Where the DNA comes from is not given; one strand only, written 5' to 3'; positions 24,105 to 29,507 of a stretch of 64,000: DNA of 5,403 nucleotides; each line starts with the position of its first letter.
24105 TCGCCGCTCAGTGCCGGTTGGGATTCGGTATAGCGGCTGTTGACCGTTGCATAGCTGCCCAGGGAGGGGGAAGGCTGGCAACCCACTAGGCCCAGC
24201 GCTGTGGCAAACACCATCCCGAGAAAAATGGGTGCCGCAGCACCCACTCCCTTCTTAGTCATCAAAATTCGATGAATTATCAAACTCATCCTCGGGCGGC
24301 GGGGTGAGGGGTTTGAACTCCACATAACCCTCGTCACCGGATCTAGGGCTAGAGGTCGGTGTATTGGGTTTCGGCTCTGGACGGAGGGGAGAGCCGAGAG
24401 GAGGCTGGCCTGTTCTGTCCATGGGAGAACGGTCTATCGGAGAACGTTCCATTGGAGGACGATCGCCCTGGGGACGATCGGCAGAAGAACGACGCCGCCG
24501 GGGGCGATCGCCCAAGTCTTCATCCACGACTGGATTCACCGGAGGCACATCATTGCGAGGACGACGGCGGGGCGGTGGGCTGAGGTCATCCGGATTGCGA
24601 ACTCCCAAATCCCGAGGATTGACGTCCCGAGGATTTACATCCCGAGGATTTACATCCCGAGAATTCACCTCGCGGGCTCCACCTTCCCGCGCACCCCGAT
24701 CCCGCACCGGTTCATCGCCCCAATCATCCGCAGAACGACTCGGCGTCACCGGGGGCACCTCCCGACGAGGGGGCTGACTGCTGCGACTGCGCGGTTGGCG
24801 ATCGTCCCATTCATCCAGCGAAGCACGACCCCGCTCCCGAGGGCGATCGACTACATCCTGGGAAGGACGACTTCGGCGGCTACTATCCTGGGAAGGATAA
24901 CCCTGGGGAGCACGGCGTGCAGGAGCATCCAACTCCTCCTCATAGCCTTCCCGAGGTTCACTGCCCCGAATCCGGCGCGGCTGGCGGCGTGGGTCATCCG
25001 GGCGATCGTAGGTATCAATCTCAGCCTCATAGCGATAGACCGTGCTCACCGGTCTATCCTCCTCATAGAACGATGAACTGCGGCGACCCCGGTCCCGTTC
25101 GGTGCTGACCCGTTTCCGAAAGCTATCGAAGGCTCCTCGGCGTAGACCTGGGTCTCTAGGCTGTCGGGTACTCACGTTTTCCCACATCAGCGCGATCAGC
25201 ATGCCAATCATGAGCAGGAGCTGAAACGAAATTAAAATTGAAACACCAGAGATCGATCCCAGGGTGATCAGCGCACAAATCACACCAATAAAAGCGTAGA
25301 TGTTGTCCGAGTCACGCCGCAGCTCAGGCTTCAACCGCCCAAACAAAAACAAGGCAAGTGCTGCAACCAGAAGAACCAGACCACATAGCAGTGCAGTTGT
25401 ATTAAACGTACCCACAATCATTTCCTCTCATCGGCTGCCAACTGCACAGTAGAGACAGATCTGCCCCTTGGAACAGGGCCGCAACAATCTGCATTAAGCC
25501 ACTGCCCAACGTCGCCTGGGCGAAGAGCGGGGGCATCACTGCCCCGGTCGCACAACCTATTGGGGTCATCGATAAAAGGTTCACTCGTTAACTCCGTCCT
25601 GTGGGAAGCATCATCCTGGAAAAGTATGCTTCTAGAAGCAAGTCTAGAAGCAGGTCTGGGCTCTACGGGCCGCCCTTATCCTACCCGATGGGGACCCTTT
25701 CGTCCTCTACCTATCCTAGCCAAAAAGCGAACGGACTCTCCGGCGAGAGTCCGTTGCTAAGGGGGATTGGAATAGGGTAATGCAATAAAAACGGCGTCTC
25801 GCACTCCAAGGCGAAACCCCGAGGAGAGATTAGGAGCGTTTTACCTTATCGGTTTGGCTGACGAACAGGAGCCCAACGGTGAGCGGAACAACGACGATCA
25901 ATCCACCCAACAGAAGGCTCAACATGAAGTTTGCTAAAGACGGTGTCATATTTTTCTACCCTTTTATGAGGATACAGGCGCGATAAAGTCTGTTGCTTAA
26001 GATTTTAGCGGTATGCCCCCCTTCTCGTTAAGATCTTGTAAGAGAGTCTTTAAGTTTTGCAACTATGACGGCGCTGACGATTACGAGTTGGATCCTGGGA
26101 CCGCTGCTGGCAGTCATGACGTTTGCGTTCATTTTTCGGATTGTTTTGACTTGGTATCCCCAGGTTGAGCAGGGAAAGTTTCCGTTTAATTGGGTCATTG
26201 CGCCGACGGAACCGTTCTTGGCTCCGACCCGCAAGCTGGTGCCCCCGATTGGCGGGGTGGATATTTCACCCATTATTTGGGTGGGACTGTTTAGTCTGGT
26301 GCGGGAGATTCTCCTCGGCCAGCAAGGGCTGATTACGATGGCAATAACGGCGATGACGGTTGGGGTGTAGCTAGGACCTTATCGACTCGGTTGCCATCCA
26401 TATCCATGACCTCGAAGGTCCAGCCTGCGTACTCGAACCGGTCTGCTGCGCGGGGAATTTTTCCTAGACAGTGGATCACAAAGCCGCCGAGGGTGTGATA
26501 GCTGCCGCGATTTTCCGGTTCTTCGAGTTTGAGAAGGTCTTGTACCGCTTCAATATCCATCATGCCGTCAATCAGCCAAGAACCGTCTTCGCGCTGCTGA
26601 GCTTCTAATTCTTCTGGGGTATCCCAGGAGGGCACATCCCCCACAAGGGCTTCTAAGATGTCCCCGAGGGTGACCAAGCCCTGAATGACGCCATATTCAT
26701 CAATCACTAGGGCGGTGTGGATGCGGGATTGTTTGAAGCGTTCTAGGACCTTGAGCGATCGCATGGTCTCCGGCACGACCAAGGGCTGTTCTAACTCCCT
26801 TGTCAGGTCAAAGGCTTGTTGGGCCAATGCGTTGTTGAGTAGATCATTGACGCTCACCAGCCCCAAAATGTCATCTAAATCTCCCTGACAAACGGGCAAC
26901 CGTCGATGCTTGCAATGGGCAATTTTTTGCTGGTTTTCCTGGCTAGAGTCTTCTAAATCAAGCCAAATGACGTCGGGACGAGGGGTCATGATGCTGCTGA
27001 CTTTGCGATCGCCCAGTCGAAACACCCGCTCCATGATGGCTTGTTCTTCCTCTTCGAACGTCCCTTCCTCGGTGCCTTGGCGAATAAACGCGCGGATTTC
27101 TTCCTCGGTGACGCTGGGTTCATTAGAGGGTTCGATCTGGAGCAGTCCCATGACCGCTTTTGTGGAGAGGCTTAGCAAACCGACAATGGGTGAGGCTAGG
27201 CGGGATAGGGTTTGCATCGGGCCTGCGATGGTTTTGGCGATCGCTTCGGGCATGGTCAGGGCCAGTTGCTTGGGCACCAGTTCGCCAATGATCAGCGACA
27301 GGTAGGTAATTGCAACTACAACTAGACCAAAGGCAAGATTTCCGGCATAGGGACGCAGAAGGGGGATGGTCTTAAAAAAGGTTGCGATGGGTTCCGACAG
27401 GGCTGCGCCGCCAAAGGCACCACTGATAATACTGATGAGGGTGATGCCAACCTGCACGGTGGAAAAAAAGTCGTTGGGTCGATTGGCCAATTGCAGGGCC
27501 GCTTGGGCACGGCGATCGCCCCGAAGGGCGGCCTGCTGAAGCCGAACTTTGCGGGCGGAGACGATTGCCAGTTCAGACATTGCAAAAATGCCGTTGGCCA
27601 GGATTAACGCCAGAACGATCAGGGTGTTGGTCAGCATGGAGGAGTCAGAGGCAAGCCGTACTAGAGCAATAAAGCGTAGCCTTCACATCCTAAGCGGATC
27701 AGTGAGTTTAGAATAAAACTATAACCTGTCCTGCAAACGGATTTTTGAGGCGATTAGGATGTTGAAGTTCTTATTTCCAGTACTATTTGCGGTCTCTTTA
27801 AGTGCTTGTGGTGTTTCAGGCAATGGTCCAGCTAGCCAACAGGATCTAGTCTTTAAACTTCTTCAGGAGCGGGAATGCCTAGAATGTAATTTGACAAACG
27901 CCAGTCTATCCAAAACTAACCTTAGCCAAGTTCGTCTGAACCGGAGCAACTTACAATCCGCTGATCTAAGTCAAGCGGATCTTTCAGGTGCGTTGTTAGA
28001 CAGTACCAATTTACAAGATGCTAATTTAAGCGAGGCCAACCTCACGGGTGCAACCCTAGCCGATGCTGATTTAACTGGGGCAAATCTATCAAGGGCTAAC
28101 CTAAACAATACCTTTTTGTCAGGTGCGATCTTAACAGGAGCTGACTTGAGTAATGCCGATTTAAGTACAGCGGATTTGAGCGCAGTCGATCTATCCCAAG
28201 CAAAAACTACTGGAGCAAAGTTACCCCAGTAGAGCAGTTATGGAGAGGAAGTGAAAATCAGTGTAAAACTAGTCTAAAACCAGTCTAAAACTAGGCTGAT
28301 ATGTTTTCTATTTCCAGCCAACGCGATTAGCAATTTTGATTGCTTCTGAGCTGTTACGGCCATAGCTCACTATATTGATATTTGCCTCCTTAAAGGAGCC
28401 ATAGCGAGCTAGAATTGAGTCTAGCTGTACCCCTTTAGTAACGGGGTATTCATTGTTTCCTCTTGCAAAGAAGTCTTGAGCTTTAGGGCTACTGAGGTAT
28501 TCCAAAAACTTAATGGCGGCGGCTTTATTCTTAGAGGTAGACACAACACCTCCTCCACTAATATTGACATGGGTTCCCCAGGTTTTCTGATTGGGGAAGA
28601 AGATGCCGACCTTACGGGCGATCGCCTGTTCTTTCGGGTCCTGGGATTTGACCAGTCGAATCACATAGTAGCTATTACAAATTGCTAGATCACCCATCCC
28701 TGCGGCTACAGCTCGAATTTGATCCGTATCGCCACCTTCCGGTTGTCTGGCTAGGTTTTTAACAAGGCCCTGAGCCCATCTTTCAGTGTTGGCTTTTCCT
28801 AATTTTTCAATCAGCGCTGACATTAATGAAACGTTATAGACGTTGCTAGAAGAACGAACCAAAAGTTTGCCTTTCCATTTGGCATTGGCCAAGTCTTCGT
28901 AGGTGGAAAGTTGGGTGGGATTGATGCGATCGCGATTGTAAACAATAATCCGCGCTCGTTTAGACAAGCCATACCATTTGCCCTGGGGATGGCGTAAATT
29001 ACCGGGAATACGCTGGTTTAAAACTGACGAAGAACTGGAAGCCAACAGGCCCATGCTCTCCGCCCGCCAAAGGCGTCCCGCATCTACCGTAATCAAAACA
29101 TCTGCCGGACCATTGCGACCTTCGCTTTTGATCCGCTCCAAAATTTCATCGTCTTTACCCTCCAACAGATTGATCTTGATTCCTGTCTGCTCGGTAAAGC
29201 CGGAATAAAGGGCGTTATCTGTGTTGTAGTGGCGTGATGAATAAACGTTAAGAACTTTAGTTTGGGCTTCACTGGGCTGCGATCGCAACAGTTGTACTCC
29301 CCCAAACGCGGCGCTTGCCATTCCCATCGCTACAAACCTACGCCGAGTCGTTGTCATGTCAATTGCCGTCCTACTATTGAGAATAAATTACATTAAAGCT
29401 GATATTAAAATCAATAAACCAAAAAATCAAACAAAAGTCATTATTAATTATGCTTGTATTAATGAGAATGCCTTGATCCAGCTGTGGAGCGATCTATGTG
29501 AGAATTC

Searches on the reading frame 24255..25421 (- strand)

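Call 26: search_protein_families(library=pfam, proteins=[window:24255-25421:-], max_evalue=0.001)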
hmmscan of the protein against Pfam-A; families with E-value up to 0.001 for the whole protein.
window:24255-25421:- (388 aa): 1 family
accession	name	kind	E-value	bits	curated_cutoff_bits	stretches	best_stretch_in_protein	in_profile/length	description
PF07444.16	Ycf66_N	-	1.1e-13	51.6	22.3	1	12-86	2-76/76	Ycf66 protein N-terminus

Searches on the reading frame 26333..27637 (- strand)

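Call 26: search_protein_families(library=pfam, proteins=[window:26333-27637:-], max_evalue=0.001)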
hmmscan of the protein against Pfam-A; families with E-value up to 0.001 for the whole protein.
window:26333-27637:- (434 aa): 3 families
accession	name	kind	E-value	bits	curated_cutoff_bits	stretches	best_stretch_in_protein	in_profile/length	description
PF01595.25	CNNM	-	1.1e-49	168.9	28.4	1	6-198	1-181/181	Cyclin M transmembrane N-terminal domain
PF03471.22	CorC_HlyC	-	2.6e-23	82.3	27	1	348-426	2-80/81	Transporter associated domain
PF00571.33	CBS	-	2.5e-14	53.8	24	2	284-332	8-56/57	CBS domain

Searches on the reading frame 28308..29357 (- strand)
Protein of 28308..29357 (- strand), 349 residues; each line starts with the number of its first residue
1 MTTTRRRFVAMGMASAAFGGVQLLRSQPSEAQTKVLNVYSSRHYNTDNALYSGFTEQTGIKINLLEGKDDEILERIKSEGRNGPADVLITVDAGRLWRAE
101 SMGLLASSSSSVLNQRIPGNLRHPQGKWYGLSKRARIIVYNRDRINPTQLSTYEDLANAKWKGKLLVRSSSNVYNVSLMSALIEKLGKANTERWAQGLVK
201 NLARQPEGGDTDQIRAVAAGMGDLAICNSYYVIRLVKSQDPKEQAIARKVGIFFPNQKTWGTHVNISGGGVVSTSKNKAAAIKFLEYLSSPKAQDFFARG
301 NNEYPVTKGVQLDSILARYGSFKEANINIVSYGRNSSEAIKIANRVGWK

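Call 26: search_protein_families(library=pfam, proteins=[window:28308-29357:-], max_evalue=0.001)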
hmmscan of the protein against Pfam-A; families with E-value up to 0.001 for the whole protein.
window:28308-29357:- (349 aa): 4 families
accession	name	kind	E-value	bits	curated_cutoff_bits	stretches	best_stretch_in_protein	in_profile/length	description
PF13416.11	SBP_bac_8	-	1.5e-18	68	27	1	52-318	4-273/279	Bacterial extracellular solute-binding protein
PF13343.11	SBP_bac_6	-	1.1e-16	61.5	24.6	1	84-311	3-224/245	Bacterial extracellular solute-binding protein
PF13531.11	SBP_bac_11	-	3.4e-13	50.3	25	1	50-299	16-223/227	Bacterial extracellular solute-binding protein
PF01547.30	SBP_bac_1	-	6.4e-13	49.8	26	1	51-294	14-306/307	Bacterial extracellular solute-binding protein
